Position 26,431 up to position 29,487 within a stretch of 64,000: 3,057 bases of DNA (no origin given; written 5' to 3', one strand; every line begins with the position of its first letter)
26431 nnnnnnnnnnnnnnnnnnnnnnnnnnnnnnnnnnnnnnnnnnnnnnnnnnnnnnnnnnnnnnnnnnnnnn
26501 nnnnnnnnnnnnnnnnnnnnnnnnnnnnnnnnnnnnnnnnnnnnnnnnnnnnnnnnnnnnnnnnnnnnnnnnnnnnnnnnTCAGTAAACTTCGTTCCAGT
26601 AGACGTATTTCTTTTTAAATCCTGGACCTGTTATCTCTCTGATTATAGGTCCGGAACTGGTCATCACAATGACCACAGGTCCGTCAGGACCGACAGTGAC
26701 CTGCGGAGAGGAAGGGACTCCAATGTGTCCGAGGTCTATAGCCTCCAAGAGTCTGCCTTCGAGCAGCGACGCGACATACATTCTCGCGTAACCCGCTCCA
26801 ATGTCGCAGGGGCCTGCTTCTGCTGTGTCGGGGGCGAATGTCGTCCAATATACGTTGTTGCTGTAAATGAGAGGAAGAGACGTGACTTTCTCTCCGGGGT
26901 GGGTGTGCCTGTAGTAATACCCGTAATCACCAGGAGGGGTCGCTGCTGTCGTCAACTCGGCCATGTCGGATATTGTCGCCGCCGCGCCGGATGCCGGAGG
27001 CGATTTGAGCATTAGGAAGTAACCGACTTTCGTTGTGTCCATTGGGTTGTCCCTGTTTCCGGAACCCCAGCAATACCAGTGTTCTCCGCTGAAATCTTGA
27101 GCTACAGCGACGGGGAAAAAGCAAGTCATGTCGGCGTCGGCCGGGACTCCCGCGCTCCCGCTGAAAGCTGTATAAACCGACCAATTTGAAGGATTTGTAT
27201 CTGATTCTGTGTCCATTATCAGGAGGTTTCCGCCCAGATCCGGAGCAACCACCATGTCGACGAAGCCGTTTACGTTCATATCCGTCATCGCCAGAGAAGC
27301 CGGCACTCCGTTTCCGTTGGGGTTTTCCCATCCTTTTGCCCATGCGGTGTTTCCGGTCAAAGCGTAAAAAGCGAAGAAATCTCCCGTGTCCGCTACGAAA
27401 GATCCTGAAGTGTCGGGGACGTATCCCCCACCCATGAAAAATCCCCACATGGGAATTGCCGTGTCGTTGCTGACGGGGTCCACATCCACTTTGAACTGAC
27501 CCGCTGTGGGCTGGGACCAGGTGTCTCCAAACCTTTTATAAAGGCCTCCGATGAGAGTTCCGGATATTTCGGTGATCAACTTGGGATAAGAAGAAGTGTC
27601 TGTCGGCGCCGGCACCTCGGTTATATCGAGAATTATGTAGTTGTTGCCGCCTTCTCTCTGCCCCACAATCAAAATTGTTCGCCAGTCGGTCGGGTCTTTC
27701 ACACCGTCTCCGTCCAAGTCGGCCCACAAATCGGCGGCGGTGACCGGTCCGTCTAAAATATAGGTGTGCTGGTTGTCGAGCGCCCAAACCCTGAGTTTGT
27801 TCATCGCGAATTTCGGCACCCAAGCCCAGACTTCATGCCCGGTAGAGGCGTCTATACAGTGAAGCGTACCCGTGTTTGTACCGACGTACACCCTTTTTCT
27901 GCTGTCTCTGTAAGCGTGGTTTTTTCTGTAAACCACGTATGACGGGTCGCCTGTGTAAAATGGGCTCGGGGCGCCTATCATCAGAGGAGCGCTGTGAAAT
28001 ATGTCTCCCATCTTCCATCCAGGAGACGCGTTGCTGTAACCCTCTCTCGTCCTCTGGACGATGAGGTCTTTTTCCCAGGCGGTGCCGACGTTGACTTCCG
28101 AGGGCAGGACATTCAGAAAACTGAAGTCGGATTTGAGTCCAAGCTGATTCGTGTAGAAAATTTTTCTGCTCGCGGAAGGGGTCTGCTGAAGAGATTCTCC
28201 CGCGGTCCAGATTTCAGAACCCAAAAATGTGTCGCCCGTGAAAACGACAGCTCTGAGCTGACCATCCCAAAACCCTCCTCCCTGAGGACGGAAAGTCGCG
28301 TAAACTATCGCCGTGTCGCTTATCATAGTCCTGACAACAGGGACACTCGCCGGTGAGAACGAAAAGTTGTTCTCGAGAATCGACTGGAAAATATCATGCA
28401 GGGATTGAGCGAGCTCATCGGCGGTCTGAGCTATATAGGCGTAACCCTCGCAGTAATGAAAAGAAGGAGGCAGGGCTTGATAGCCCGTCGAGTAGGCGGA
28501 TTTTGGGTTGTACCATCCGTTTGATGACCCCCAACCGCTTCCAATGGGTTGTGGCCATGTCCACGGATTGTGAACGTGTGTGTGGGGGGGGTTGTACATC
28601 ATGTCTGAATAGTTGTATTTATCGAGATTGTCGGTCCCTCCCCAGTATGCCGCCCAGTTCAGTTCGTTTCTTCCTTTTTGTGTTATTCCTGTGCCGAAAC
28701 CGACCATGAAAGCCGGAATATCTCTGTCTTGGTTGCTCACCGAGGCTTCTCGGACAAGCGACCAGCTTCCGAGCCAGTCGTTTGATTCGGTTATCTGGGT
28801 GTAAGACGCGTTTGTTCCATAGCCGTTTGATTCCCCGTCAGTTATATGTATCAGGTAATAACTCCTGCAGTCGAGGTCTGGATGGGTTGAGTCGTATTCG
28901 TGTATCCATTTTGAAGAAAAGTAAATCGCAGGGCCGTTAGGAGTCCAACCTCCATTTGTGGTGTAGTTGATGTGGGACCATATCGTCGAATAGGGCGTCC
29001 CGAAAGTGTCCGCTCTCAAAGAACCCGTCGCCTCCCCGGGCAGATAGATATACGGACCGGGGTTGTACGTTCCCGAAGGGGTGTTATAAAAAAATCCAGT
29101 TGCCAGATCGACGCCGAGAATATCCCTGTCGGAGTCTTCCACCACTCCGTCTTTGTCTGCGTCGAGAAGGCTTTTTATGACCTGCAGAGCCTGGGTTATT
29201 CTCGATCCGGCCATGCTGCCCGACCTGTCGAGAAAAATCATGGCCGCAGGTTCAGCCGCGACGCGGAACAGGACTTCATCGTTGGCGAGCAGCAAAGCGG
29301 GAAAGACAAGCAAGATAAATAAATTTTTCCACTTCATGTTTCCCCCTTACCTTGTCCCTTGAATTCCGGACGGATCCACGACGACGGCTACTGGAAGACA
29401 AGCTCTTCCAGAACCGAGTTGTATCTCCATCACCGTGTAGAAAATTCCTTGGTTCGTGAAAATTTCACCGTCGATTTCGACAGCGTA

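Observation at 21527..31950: Type IV pilus minor-pilin/PilY1 tip operon ending in a translationally coupled 1680-aa T9SS-CTD giant adhesin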

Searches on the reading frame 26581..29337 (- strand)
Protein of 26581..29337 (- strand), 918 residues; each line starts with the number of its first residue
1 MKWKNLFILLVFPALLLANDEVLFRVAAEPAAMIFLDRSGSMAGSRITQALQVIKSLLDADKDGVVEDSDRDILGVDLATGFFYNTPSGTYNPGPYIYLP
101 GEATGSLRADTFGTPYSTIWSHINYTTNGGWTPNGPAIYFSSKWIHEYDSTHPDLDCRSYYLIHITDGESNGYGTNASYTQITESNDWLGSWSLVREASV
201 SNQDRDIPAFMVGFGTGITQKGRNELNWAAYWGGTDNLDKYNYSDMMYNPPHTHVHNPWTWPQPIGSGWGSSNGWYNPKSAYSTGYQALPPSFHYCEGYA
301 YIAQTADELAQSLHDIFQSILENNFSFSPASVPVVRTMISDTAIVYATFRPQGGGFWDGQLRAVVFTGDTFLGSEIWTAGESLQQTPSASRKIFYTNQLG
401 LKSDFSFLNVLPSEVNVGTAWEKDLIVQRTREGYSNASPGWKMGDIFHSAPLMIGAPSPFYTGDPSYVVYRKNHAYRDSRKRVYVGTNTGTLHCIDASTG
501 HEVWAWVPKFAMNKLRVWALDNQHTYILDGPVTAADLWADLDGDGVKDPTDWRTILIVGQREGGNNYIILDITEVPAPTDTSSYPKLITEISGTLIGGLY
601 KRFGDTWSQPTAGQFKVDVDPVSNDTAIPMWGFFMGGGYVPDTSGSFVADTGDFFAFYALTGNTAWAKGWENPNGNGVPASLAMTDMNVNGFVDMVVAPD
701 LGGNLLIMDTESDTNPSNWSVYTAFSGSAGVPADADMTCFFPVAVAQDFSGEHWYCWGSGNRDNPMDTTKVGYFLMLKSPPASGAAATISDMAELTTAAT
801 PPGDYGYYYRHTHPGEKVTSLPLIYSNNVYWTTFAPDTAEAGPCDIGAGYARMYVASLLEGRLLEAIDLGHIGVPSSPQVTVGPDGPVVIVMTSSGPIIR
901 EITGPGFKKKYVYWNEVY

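Call 4: search_protein_families(library=pfam, proteins=[window:26581-29337:-], max_evalue=0.1)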
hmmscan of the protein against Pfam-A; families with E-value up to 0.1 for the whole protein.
window:26581-29337:- (918 aa): 3 families
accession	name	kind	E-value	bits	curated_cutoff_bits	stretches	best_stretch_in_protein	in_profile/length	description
PF05567.17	T4P_PilY1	-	6.7e-07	29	28.1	1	443-728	1-313/411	PilY1 beta-propeller domain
PF13360.13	PQQ_2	-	0.00022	21.4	27.6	1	479-504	32-57/233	Outer membrane protein assembly factor BamB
PF13570.13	Beta-prop_ACSF4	-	0.033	14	133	1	475-505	56-86/329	Beta-alanine-activating enzyme, beta-propeller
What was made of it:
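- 26581..29337 (-): PilY1-like tip protein, 918 aa. It comprises a signal peptide, an N-terminal vWA domain with MIDAS (D37-x-S39-x-S41, T132, D167, all invariant), a C-terminal beta-propeller, and a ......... loop at residues 540-548. PF05567 29.0 vs 28.1 (call 4).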

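Call 5: search_protein_families(library=ncbifam, proteins=[window:26581-29337:-], max_evalue=0.1)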
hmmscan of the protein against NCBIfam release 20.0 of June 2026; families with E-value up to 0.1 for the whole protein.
window:26581-29337:- (918 aa): 3 families
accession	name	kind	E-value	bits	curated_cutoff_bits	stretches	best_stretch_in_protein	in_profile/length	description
NF040838.1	T4_PilC_Neiss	equivalog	4e-06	25.1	350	1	657-729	700-771/1037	PilC family type IV pilus tip adhesin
NF008351.0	PRK11138.1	equivalog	0.052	12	423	0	479-505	119-145/394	outer membrane protein assembly factor BamB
TIGR03300.1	assembly_YfgL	equivalog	0.069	11.8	285.2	0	480-505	105-130/377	outer membrane protein assembly factor BamB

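Call 13: find_homologous_proteins(query=window:26581-29337:-)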
Query window:26581-29337:- (918 aa): 24 proteins with E <= 0.001 among 8000 candidates.
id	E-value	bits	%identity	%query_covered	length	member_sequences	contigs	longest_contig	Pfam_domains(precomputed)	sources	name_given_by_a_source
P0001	0.0e+0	1808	81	100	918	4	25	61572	PF05567.18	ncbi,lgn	-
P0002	0.0e+0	1356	62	100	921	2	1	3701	-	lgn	-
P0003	0.0e+0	1338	62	98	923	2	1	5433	PF05567.18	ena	-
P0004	0.0e+0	1253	61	97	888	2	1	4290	-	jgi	-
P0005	0.0e+0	1212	55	100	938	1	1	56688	-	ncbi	ncbi:MAG: hypothetical protein ACP5FK_04020 [bacterium]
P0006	2.6e-75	272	30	96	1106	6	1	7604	PF05567.18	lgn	-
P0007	1.5e-72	263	29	95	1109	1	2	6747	PF05567.18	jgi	jgi:hypothetical protein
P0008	7.3e-72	261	28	96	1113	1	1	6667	PF05567.18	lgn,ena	-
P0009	1.8e-53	200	27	95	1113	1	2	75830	PF05567.18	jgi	jgi:hypothetical protein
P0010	5.9e-36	142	29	37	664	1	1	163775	PF05567.18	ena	-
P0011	1.8e-23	101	26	50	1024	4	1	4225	PF13360.14,PF05567.18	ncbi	-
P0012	1.9e-22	97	26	49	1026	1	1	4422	PF05567.18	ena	-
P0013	5.9e-22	96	23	61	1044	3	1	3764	PF05567.18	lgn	-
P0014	1.0e-20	92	24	89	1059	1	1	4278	-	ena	-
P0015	2.1e-20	91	25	47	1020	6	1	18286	PF05567.18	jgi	jgi:type IV pilus assembly protein PilY1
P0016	9.1e-19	85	24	66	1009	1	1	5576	PF13360.14,PF05567.18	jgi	-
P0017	1.6e-17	81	22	88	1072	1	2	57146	PF05567.18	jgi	jgi:type IV pilus assembly protein PilY1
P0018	8.4e-17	79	27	32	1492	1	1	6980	PF05567.18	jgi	jgi:hypothetical protein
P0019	3.4e-14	70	26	50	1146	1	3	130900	PF05567.18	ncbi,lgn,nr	ncbi:MAG: PilC/PilY family type IV pilus protein [Cellvibrionaceae bacterium]|nr:PilC/PilY family ty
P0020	7.1e-14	69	28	30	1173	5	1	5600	PF05567.18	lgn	-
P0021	3.5e-11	60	33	25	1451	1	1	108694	PF05567.18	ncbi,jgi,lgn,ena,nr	ncbi:MAG: hypothetical protein CVU29_03520 [Betaproteobacteria bacterium HGW-Betaproteobacteria-22]|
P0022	9.7e-11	59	28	44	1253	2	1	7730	PF28373.1,PF05567.18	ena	-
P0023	1.3e-8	52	26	50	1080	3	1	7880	PF05567.18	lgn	-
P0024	2.3e-5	41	28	34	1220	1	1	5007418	PF05567.18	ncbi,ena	-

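Call 14: find_encoding_contigs(protein=P0001, flank=10000, max_places=3)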
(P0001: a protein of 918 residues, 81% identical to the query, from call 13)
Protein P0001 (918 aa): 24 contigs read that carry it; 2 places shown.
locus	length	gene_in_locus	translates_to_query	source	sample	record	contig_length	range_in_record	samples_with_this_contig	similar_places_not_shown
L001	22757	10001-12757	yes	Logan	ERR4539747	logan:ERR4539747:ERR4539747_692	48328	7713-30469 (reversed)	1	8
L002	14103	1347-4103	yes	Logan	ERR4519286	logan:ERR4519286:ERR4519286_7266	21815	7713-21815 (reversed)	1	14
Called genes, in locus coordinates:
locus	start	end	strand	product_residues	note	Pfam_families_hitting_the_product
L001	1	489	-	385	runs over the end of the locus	PF00266:Aminotran_5, PF01041:DegT_DnrJ_EryC1 (weak)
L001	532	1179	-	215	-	PF13489:Methyltransf_23, PF05175:MTS (weak), PF13847:Methyltransf_31 (weak), PF08241:Methyltransf_11, PF08242:Methyltransf_12 (weak), PF13649:Methyltransf_25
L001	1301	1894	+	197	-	PF00440:TetR_N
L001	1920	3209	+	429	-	PF02321:OEP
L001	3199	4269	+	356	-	PF25881:HH_YBHG (weak), PF25885:HH_EMRA (weak), PF25893:HH_CzcB (weak), PF25954:Beta-barrel_RND_2, PF25989:YknX_C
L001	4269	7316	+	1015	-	PF00873:ACR_tran, PF03176:MMPL (weak)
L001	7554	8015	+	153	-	-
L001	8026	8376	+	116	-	-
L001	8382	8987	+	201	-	-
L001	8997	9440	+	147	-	-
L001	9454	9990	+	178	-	-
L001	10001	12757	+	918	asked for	PF05567:T4P_PilY1 (faint)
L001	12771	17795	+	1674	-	PF13860:FlgD_ig (faint)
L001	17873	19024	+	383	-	PF03781:FGE-sulfatase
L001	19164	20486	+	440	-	-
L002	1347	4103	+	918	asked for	PF05567:T4P_PilY1 (faint)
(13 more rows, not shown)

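Call 15: find_encoding_contigs(protein=P0005, flank=10000, max_places=3)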
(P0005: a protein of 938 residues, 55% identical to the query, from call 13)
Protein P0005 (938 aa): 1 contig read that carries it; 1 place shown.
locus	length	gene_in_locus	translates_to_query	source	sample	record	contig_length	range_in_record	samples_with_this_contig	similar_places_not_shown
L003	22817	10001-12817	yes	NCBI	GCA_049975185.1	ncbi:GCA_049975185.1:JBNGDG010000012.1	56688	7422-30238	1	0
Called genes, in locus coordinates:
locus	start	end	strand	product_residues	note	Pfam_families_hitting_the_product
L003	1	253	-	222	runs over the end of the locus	PF00881:Nitroreductase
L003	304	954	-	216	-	PF05175:MTS (faint), PF08241:Methyltransf_11, PF13649:Methyltransf_25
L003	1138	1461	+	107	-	PF00440:TetR_N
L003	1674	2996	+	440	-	PF02321:OEP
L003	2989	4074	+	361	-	PF25876:HH_MFP_RND (weak), PF25885:HH_EMRA (weak), PF25893:HH_CzcB (weak), PF25954:Beta-barrel_RND_2, PF25989:YknX_C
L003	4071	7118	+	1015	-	PF00873:ACR_tran, PF03176:MMPL (weak)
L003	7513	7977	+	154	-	-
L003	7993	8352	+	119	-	-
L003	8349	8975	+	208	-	PF07963:N_methyl (weak)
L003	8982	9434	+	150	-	-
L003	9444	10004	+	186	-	-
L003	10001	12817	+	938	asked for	-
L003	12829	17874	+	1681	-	PF00801:PKD (faint), PF13860:FlgD_ig (weak)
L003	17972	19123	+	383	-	PF03781:FGE-sulfatase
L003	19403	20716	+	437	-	-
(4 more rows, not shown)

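Call 16: find_encoding_contigs(protein=P0009, flank=10000, max_places=2)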
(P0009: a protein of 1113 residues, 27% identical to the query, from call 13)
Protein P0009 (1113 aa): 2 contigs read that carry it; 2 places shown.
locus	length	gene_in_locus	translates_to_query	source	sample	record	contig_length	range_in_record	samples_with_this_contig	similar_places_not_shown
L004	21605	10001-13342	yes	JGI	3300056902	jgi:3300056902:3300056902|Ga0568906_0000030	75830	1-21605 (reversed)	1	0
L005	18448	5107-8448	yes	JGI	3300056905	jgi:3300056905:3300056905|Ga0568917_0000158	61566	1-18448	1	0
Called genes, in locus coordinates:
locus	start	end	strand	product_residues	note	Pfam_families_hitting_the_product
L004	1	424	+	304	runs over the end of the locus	PF13495:Phage_int_SAM_4 (faint), PF02899:Phage_int_SAM_1, PF00589:Phage_integrase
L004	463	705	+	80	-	-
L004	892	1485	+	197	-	PF00459:Inositol_P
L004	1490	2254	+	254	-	PF02405:MlaE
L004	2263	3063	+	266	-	PF02470:MlaD, PF28544:Helical_needle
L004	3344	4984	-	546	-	PF16949:ABC_tran_2, PF09847:12TM_1 (weak)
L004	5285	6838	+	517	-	PF01590:GAF (weak), PF13185:GAF_2, PF01590:GAF, PF13185:GAF_2, PF13492:GAF_3, PF00990:GGDEF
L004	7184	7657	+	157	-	PF07963:N_methyl (weak)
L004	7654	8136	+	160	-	PF07963:N_methyl (weak)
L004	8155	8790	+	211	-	-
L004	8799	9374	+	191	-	-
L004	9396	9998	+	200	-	-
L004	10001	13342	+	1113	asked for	PF05567:T4P_PilY1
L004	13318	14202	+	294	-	-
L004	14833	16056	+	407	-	PF00155:Aminotran_1_2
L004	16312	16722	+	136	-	PF07963:N_methyl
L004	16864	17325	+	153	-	PF07963:N_methyl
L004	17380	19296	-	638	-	-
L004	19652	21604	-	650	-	?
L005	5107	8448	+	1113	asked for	PF05567:T4P_PilY1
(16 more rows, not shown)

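Call 17: find_encoding_contigs(protein=P0010, flank=10000, max_places=2)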
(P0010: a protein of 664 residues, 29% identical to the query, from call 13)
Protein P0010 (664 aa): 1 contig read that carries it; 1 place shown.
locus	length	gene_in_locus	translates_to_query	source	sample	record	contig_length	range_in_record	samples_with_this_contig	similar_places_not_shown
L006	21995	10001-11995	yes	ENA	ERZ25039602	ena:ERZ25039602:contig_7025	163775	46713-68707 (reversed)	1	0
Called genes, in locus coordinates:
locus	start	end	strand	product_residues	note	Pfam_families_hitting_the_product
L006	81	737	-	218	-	-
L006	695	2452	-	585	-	PF02401:LYTB, PF01040:UbiA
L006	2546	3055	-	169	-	PF01728:FtsJ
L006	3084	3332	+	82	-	-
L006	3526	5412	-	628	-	PF13292:DXP_synthase_N, PF02779:Transket_pyr, PF02780:Transketolase_C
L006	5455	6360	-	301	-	PF00348:polyprenyl_synt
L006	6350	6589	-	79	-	PF02609:Exonuc_VII_S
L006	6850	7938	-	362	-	PF13742:tRNA_anti_2, PF01336:tRNA_anti-codon, PF02601:Exonuc_VII_L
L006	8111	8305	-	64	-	-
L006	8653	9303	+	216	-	PF01916:DS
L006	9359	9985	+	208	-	-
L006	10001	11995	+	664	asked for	PF05567:T4P_PilY1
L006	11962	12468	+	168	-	-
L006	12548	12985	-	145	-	PF13279:4HBT_2, PF03061:4HBT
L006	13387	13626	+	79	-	-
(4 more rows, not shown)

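Call 18: find_encoding_contigs(protein=P0006, flank=10000, max_places=2)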
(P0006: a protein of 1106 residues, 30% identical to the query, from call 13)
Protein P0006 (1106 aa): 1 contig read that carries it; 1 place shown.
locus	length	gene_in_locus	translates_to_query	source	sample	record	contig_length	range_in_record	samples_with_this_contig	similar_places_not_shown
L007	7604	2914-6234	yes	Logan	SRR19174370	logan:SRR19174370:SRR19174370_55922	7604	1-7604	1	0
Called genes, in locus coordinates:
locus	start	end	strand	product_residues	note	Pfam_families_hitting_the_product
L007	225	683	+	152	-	PF07963:N_methyl (weak)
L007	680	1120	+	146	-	PF07963:N_methyl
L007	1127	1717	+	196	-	PF07963:N_methyl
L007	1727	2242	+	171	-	-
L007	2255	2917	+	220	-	-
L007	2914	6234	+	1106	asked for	PF05567:T4P_PilY1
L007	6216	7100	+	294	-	-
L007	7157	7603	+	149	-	?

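Call 56: search_solved_structures(query=A4, max_evalue=0.1)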
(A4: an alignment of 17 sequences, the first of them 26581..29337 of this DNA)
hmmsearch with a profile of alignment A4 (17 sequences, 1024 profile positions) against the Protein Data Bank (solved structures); distinct sequences matched with E-value up to 0.1: 10.
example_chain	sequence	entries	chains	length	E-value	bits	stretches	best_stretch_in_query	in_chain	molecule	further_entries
3hx6_A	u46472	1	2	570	4.9e-42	147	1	526-949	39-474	Type 4 fimbrial biogenesis protein PilY1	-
6tjh_A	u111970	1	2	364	1.3e-09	39.6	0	566-590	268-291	Cake9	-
6tji_A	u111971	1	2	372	1.7e-09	39.2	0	566-590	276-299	Cake10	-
6tjg_A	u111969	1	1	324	7.7e-09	37.1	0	566-590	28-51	Cake8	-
6tjf_A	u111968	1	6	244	4.2e-07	31.3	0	566-591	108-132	Cake6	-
6tje_A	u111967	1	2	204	3.9e-06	28.1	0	566-591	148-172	Cake5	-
6tjd_A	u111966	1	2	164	4.7e-05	24.5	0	565-591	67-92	Cake4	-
6tjc_A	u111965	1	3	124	0.00068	20.7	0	566-591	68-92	Cake3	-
4rck_A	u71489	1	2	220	0.023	15.7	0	352-397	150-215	Hypothetical membrane spanning protein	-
6tjb_A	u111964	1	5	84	0.035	15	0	565-591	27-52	Cake2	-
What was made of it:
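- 26581..29337 (-): Profile A4 hits 3HX6 at E 4.9e-42 (call 56).
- On Type IVa pilus minor-pilin / PilY1 priming-tip module: The family profile hits 3HX6 at E 4.9e-42 (call 56).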
